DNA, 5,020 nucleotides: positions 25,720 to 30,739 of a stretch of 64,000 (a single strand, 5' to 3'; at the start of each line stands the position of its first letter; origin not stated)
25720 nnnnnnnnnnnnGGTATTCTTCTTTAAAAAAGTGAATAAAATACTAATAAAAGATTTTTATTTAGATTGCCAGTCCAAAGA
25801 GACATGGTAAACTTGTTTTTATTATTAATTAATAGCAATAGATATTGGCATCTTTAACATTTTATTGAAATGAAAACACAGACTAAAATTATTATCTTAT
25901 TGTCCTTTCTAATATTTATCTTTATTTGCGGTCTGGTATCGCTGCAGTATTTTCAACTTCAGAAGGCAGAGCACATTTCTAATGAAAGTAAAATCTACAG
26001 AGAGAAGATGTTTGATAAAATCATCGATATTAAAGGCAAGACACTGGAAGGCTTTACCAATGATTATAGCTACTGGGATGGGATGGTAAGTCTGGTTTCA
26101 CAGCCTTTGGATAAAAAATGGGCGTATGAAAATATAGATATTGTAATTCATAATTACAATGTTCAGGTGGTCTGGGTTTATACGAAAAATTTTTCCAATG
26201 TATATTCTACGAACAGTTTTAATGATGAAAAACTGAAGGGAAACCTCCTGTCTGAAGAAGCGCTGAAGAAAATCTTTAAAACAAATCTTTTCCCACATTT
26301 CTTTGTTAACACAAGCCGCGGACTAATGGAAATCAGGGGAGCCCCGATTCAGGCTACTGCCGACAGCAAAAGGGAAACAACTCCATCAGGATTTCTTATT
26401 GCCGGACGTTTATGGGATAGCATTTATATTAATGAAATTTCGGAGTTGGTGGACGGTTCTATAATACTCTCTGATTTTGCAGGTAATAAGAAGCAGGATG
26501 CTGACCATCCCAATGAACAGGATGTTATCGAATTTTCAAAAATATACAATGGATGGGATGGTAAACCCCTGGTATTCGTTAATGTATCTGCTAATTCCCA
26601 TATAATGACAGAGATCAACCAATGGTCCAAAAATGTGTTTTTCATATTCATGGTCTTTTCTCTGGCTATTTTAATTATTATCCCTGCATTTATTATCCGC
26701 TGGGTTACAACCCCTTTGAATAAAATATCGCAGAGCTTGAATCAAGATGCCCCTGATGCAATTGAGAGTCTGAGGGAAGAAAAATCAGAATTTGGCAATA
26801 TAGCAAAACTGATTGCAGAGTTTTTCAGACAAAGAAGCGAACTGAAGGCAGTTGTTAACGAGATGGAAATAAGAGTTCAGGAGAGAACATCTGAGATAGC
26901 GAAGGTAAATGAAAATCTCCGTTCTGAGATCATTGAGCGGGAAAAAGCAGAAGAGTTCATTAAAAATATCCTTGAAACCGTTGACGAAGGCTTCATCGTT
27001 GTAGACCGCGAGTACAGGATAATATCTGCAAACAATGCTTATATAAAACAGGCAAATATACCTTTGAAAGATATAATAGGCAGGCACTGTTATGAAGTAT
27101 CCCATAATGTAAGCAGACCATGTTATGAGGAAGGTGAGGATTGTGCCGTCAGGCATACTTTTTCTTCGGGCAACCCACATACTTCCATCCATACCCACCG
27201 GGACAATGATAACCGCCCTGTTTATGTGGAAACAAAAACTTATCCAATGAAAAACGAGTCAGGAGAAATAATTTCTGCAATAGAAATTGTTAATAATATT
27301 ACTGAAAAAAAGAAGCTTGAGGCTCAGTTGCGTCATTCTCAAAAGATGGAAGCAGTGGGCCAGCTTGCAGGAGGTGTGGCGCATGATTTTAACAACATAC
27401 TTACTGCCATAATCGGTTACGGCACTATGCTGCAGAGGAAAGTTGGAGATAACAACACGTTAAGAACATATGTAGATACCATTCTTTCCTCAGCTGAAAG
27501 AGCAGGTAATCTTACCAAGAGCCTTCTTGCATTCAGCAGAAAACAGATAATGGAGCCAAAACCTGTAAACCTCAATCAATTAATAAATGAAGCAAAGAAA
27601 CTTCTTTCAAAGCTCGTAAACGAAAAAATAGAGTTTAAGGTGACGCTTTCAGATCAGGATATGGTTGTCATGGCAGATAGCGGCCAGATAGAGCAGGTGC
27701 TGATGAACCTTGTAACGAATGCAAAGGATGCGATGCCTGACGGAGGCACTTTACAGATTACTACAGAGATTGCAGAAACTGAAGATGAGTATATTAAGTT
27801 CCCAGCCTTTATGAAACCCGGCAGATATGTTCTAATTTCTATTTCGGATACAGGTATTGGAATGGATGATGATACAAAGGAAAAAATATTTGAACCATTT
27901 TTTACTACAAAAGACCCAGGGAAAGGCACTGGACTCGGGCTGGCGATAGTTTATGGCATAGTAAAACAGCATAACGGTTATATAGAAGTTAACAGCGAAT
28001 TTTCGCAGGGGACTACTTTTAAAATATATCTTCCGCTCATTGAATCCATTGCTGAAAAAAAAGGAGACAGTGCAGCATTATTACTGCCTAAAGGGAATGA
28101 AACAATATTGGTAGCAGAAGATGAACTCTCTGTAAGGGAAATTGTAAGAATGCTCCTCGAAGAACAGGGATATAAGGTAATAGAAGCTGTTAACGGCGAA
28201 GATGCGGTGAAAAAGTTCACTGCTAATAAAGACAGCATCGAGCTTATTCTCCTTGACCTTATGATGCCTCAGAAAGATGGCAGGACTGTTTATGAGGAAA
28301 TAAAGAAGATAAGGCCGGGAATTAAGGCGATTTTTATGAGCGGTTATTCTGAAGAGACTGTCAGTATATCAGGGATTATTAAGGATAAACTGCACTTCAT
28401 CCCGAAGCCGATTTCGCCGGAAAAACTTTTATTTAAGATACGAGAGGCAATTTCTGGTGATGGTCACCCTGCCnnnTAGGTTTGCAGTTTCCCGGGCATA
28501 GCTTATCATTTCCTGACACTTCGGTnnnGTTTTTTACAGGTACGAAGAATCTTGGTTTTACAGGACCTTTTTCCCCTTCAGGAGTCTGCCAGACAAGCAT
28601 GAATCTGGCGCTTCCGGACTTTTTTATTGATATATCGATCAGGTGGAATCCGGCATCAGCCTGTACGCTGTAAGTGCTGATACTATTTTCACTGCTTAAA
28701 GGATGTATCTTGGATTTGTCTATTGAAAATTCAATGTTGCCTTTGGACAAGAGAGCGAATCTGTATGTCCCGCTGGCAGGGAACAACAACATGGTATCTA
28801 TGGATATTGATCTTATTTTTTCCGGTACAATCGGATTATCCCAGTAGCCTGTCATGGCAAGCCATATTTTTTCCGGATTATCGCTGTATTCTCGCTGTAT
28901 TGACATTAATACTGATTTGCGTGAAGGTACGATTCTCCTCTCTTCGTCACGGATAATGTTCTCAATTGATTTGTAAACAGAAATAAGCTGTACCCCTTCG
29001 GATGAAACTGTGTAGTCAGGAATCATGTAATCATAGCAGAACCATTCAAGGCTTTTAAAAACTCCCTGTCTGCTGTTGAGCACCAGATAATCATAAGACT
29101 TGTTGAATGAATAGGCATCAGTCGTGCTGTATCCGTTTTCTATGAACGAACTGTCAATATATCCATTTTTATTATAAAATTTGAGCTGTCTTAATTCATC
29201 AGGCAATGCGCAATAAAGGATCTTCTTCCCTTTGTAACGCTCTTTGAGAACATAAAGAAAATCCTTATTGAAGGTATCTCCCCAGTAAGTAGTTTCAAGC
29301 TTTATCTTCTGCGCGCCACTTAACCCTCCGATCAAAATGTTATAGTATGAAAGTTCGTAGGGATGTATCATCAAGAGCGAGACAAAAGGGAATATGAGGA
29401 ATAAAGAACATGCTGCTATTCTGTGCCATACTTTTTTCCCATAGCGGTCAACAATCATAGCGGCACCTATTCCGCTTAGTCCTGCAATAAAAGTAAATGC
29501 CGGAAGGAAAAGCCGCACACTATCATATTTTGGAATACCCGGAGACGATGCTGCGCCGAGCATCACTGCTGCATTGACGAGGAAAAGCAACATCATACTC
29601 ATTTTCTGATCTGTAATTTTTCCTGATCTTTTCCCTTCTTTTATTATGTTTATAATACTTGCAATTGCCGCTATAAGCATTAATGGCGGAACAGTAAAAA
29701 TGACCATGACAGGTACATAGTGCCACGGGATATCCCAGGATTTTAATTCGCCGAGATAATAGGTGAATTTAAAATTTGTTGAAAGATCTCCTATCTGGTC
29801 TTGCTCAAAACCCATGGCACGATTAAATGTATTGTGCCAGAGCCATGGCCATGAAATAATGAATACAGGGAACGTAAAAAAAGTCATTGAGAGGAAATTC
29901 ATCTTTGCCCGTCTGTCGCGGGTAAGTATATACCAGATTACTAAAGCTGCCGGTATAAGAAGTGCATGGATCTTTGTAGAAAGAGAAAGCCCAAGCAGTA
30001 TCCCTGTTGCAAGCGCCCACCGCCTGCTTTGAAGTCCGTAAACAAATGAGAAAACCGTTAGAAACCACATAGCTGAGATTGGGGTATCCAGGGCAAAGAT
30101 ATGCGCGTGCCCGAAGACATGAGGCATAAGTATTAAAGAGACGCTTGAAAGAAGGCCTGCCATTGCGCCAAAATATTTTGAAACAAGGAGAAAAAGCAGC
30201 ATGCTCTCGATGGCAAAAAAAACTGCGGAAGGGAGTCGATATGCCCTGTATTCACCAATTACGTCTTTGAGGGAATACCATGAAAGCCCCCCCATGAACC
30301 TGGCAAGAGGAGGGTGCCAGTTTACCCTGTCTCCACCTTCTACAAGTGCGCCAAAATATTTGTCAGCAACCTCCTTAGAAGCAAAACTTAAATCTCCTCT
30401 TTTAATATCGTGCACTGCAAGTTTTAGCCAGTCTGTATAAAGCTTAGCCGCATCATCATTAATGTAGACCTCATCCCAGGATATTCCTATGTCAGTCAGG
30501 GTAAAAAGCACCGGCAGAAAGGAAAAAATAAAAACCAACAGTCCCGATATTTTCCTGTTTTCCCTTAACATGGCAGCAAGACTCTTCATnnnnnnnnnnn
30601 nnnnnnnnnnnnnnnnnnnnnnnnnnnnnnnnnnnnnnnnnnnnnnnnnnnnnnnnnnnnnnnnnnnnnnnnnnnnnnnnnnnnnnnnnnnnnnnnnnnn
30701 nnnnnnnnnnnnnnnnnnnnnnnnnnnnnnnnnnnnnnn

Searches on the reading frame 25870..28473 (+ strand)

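Call 37: search_protein_families(library=pfam, proteins=[window:25870-28473:+], max_evalue=0.0001)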
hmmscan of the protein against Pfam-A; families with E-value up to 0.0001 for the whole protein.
window:25870-28473:+ (868 aa): 7 families
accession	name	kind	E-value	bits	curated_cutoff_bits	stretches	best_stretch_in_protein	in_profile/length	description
PF02518.31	HATPase_c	-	8.9e-25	87.7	26.4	1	603-723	2-109/111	Histidine kinase-, DNA gyrase B-, and HSP90-like ATPase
PF00072.30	Response_reg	-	3.2e-20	72.8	30.2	1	746-857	1-110/111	Response regulator receiver domain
PF08448.16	PAS_4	-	1.2e-14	54.9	23.1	1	368-481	1-109/110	PAS fold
PF05228.19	CHASE4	-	1.4e-13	51.6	26.2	1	56-195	6-134/140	CHASE4 domain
PF00512.31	HisKA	-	5.1e-13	49.3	26.9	1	497-558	3-63/66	His Kinase A (phospho-acceptor) domain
PF13426.13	PAS_9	-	1e-11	45.5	27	1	373-479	2-103/103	PAS domain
PF00989.32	PAS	-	2.7e-08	34.3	22.6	1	363-471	2-107/113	PAS fold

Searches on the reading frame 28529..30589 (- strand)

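Call 38: search_protein_families(library=pfam, proteins=[window:28529-30589:-], max_evalue=0.0001)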
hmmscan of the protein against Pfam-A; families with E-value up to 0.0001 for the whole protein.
window:28529-30589:- (687 aa): 1 family
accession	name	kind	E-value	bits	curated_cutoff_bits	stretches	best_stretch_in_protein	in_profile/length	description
PF13231.12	PMT_2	-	2.8e-13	50.8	26.1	1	92-246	2-159/160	Dolichyl-phosphate-mannose-protein mannosyltransferase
